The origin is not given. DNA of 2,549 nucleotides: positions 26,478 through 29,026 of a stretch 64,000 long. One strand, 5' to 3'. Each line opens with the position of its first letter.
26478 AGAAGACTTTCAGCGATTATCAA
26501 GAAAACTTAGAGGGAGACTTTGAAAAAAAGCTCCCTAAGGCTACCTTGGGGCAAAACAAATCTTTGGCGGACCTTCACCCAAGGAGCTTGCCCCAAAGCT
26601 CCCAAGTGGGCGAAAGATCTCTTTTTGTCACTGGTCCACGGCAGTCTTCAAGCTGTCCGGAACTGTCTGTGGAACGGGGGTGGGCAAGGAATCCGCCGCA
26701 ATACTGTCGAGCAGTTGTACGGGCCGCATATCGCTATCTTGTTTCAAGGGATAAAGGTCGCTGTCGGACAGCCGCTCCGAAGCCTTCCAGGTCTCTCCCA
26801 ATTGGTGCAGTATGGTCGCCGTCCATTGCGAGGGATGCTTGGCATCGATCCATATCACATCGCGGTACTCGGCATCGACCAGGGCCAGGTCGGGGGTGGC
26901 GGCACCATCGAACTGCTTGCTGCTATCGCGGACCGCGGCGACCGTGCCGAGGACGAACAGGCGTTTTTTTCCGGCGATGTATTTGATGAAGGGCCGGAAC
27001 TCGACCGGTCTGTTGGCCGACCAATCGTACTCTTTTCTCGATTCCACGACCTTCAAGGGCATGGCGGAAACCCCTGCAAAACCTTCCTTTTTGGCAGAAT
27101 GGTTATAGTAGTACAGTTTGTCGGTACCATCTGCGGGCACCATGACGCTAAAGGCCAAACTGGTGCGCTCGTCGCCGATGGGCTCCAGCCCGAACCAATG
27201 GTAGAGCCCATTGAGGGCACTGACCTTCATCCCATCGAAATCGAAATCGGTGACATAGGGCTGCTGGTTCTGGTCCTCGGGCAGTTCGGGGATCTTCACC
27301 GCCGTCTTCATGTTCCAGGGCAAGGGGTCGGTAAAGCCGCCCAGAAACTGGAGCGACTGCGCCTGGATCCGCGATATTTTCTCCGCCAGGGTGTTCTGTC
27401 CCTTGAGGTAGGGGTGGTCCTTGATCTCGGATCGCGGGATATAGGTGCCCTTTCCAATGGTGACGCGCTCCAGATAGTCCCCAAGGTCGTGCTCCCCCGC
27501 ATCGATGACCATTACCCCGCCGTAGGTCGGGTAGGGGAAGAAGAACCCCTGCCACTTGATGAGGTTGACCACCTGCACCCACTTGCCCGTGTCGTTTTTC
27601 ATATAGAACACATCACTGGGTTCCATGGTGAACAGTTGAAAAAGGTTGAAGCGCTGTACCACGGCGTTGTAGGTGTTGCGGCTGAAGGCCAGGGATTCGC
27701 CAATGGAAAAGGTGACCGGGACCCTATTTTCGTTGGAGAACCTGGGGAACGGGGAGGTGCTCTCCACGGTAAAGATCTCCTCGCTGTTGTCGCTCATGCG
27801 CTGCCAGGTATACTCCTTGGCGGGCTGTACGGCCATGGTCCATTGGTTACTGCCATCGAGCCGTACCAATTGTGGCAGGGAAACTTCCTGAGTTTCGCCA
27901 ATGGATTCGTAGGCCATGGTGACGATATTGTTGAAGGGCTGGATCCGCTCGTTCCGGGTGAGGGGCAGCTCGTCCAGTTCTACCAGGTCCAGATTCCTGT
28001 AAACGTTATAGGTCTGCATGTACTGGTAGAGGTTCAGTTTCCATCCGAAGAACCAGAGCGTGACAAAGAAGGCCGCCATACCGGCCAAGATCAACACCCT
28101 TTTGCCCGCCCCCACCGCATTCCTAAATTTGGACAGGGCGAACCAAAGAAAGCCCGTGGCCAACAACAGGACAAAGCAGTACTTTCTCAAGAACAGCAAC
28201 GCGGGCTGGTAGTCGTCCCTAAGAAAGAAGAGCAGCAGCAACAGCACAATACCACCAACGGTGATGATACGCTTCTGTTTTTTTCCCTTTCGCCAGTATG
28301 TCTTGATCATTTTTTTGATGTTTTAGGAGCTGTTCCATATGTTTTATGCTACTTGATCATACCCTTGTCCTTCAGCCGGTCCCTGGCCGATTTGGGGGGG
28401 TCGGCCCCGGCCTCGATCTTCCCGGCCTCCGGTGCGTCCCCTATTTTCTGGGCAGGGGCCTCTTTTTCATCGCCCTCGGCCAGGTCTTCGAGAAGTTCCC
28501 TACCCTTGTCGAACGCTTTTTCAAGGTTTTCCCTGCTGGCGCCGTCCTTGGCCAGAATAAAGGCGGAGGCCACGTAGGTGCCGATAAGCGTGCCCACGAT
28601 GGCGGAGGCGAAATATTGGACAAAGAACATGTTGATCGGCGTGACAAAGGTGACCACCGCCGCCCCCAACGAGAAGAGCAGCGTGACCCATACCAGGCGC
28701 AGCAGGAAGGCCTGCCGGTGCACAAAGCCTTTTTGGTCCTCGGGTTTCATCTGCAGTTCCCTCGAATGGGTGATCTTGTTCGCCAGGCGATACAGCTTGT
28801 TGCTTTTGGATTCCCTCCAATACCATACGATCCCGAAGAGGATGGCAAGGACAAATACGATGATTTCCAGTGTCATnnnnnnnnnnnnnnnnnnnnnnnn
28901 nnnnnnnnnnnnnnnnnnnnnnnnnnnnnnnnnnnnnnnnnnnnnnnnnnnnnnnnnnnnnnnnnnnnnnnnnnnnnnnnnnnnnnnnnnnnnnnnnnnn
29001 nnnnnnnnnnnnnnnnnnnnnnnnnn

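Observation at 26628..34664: Six-gene AAA+ / coiled-coil / membrane-protein cluster with no recognisable family for five of six products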

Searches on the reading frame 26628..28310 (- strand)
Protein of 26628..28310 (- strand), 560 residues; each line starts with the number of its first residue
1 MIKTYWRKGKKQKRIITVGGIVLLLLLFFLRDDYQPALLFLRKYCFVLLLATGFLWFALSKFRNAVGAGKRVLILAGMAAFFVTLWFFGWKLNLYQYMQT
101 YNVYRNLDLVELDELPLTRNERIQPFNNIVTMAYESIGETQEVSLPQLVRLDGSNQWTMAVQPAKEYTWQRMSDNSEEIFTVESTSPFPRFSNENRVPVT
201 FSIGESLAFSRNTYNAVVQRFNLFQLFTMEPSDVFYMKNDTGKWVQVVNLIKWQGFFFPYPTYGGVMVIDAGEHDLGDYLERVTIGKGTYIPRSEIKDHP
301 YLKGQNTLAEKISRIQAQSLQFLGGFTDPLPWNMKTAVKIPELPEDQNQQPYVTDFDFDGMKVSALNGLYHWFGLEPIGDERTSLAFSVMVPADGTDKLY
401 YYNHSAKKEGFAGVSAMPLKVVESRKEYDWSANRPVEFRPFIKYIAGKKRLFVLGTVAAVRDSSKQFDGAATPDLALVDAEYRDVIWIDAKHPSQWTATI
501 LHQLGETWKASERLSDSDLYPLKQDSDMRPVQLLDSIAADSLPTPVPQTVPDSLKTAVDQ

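Call 3: search_protein_families(library=pfam, proteins=[window:26628-28310:-], max_evalue=1)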
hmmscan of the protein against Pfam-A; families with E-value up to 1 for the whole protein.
window:26628-28310:- (560 aa): 1 family
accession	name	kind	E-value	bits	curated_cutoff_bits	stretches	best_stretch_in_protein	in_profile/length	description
PF24119.1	DUF7393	-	0.18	11.9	27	0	486-505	3-22/48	Domain of unknown function (DUF7393)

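Call 4: search_protein_families(library=ncbifam, proteins=[window:26628-28310:-], max_evalue=1)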
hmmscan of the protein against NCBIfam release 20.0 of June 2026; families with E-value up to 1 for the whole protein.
window:26628-28310:- (560 aa): 0 families

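Call 5: search_protein_families(library=padloc, proteins=[window:26628-28310:-], max_evalue=1)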
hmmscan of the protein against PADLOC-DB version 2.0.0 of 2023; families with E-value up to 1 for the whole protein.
window:26628-28310:- (560 aa): 0 families

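Call 7: search_protein_families(library=phrogs, proteins=[window:26628-28310:-], max_evalue=0.1)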
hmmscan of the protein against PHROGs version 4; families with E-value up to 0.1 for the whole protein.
window:26628-28310:- (560 aa): 0 families

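Call 22: search_solved_structures(query=A3, max_evalue=1)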
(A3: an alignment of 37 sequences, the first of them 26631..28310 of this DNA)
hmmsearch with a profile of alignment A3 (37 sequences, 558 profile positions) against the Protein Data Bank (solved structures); distinct sequences matched with E-value up to 1: 1.
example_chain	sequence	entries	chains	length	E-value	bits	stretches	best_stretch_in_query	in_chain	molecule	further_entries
6d6k_A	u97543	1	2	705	0.22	13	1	391-461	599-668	Polyribonucleotide nucleotidyltransferase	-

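Call 31: search_dna_similar(query=window:26628-28310:-, collection=plasmids, mode=protein, max_evalue=0.001, max_rows=15)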
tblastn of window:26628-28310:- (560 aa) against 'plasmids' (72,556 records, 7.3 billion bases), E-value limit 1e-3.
No match.
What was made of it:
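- On DUF2333 (PF10095) as the identity of P6: P6 has no tblastn hit in the plasmid collection (call 31).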

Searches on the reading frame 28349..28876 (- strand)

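Call 3: search_protein_families(library=pfam, proteins=[window:28349-28876:-], max_evalue=1)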
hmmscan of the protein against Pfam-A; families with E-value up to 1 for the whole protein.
window:28349-28876:- (175 aa): 7 families
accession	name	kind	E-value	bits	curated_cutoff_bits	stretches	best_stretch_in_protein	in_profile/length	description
PF03553.21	Na_H_antiporter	-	0.00075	19.3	23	1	7-125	47-156/303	Na+/H+ antiporter family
PF07690.21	MFS_1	-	0.0017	17.8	33.4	1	5-106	158-248/347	Major Facilitator Superfamily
PF03606.21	DcuC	-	0.0043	16.1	23.1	1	3-126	200-314/461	C4-dicarboxylate anaerobic carrier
PF07369.16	DUF1488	-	0.049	14.1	22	1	101-135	29-67/82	Protein of unknown function (DUF1488)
PF09843.14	DUF2070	-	0.13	11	30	1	36-138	107-203/561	Predicted membrane protein (DUF2070)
PF10883.13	DUF2681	-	0.17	12.6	28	1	5-43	7-46/90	Protein of unknown function (DUF2681)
PF12263.13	DUF3611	-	0.83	9.9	27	1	56-103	117-167/175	Protein of unknown function (DUF3611)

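Call 4: search_protein_families(library=ncbifam, proteins=[window:28349-28876:-], max_evalue=1)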
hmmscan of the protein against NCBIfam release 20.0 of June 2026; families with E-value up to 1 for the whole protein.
window:28349-28876:- (175 aa): 4 families
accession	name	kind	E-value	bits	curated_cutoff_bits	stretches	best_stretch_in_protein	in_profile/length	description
NF045996.1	MAG0920_fam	subfamily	0.019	14.4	43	1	5-107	11-114/232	MAG0920 family protein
NF041023.1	PP0621_fam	subfamily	0.12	12.7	45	1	6-28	3-25/71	PP0621 family protein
NF050101.1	SepX_GlpR_4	equivalog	0.14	12.2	110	1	40-104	92-148/176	divisome protein SepX/GlpR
TIGR01218.1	Gpos_tandem_5TM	subfamily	0.29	10.8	35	1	5-71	101-172/208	tandem five-TM protein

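Call 5: search_protein_families(library=padloc, proteins=[window:28349-28876:-], max_evalue=1)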
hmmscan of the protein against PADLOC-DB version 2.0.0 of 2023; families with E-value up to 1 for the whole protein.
window:28349-28876:- (175 aa): 0 families

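Call 7: search_protein_families(library=phrogs, proteins=[window:28349-28876:-], max_evalue=0.1)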
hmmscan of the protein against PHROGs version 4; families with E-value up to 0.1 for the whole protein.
window:28349-28876:- (175 aa): 1 family
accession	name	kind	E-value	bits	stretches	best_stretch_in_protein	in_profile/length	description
phrog_3286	-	unknown function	0.097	13.8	0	137-165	19-47/64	-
